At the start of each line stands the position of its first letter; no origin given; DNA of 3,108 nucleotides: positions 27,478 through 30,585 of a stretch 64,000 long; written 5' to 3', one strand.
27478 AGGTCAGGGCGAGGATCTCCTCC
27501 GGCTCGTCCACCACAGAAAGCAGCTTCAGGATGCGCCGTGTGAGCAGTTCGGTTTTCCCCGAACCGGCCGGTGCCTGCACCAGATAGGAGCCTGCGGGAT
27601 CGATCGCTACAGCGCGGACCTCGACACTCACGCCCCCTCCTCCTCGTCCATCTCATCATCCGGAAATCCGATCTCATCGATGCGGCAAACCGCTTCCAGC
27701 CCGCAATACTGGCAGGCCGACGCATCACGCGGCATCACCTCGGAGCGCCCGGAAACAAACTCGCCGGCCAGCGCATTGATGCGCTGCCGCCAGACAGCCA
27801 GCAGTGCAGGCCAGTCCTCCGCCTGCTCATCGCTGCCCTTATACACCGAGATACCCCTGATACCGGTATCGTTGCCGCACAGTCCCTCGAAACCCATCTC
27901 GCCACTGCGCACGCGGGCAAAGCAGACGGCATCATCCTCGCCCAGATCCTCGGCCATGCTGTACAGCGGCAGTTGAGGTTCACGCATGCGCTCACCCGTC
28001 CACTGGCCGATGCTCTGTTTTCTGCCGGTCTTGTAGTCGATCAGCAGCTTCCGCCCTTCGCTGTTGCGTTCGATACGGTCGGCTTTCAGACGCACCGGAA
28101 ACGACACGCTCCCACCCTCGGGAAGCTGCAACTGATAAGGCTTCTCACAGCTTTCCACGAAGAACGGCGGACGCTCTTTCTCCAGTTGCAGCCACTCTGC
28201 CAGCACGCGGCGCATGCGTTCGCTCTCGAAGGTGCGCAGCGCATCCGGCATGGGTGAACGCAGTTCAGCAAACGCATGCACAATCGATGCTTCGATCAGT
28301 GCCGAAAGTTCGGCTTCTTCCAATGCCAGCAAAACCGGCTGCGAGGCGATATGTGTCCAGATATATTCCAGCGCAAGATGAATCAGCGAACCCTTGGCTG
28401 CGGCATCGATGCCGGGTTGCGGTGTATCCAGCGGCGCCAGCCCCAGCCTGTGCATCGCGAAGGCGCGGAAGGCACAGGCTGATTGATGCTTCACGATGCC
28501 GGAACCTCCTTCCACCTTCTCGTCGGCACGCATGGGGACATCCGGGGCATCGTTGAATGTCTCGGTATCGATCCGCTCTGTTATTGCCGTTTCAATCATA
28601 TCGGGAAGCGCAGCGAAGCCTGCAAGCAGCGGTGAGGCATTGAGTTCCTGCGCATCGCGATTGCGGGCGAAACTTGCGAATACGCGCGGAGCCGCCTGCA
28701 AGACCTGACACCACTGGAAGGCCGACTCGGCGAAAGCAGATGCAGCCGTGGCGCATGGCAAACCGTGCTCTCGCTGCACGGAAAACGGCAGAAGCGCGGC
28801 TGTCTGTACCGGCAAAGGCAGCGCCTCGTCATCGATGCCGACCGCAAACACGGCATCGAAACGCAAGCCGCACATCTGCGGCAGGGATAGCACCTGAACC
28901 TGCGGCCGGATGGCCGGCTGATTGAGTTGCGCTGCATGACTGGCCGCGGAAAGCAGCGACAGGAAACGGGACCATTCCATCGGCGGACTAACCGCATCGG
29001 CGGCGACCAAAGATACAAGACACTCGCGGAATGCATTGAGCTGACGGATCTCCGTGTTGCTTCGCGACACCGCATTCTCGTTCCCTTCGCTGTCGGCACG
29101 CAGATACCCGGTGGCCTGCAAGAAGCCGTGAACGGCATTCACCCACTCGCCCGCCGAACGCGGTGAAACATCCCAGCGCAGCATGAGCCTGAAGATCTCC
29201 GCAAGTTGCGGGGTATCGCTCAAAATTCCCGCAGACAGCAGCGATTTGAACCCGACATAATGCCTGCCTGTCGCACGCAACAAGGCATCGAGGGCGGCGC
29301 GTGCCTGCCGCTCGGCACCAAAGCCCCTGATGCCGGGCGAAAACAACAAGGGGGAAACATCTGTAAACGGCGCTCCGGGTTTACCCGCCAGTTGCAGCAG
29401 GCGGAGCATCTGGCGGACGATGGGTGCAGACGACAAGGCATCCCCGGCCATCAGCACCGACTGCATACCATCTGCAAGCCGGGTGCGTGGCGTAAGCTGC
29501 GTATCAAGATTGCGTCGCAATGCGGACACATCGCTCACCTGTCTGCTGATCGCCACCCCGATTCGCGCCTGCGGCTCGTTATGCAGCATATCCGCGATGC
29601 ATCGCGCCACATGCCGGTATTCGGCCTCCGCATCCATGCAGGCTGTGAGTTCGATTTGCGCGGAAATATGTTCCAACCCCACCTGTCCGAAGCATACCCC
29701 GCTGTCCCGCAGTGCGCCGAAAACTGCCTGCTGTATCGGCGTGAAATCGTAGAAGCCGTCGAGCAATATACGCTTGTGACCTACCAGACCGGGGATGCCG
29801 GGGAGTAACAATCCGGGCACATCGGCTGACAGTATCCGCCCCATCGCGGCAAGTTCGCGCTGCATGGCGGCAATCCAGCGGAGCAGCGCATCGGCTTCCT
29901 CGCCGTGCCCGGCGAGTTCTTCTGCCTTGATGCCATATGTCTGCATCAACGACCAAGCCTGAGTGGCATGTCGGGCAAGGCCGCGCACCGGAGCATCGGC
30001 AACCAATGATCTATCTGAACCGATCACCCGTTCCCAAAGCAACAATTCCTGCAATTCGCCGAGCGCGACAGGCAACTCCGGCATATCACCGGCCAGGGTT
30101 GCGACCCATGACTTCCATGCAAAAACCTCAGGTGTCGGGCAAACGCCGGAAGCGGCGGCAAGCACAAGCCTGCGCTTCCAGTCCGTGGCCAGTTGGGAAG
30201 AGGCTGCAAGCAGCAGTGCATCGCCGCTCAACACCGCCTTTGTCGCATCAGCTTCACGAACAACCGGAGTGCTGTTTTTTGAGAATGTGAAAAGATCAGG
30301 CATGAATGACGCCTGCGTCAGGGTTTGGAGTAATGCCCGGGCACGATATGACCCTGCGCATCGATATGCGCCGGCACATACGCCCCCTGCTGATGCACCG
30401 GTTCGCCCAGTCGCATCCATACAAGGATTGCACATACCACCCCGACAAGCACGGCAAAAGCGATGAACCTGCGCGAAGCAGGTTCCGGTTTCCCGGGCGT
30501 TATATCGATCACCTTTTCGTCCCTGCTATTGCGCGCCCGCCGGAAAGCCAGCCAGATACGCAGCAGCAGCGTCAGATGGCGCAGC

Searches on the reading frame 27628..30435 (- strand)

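Call 29: search_protein_families(library=pfam, proteins=[window:27628-30435:-], max_evalue=0.01)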
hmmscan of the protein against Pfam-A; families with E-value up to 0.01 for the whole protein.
window:27628-30435:- (935 aa): 1 family
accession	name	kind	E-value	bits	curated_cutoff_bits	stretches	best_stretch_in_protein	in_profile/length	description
PF12705.13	PDDEXK_1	-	5.1e-21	76.2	22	1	652-918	11-247/247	PD-(D/E)XK nuclease superfamily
